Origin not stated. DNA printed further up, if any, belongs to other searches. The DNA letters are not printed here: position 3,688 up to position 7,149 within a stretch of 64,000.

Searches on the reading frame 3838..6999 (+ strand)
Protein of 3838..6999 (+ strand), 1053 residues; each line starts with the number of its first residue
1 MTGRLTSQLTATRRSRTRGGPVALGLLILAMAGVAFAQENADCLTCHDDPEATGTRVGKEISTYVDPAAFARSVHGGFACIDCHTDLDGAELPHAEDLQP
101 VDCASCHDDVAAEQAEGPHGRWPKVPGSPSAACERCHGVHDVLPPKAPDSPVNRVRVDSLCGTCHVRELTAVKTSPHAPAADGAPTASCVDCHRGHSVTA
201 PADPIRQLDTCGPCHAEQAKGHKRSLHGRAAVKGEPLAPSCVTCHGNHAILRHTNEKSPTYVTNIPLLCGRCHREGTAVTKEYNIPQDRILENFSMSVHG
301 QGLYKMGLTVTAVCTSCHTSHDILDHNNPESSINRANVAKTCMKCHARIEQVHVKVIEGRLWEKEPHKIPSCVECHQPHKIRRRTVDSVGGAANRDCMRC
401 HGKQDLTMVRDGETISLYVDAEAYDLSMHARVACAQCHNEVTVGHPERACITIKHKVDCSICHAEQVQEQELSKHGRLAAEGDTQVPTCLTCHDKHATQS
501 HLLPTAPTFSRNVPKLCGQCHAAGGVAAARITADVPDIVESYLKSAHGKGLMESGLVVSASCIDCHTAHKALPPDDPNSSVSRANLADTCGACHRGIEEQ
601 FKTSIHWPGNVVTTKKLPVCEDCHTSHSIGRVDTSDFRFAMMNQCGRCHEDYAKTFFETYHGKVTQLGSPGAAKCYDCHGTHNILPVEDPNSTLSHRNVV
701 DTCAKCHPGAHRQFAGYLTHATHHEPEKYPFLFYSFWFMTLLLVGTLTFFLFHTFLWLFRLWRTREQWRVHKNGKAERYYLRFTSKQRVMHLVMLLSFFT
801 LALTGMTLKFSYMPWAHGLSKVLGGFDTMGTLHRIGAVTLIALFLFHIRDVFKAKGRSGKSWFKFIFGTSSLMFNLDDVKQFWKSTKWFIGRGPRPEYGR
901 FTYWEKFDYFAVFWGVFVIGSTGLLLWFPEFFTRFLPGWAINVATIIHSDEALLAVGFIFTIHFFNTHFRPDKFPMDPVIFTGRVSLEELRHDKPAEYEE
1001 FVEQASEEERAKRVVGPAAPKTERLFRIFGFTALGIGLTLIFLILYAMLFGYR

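Call 49: search_protein_families(library=pfam, proteins=[window:3838-6999:+], max_evalue=0.00001)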
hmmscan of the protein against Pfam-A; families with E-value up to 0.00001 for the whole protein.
window:3838-6999:+ (1053 aa): 5 families
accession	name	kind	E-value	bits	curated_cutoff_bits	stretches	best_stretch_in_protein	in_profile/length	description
PF14522.11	Cytochrome_C7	-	1e-30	105.7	24.8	0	76-137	12-66/67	Cytochrome c7 and related cytochrome c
PF14537.11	Cytochrom_c3_2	-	1.1e-25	90.3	25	0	76-165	5-78/79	Cytochrome c3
PF09699.15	Paired_CXXCH_1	-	1.8e-23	82.4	20.6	0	488-523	8-38/41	Doubled CXXCH motif (Paired_CXXCH_1)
PF22113.1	Mtrc-MtrF_II-IV_dom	-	7.8e-16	58.5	30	0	186-352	6-169/176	Outer membrane cytochrome MtrC/MtrF-like, domains II/IV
PF01292.26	Ni_hydr_CYTB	-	5.2e-06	26.8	30.1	0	715-853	23-164/179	Prokaryotic cytochrome b561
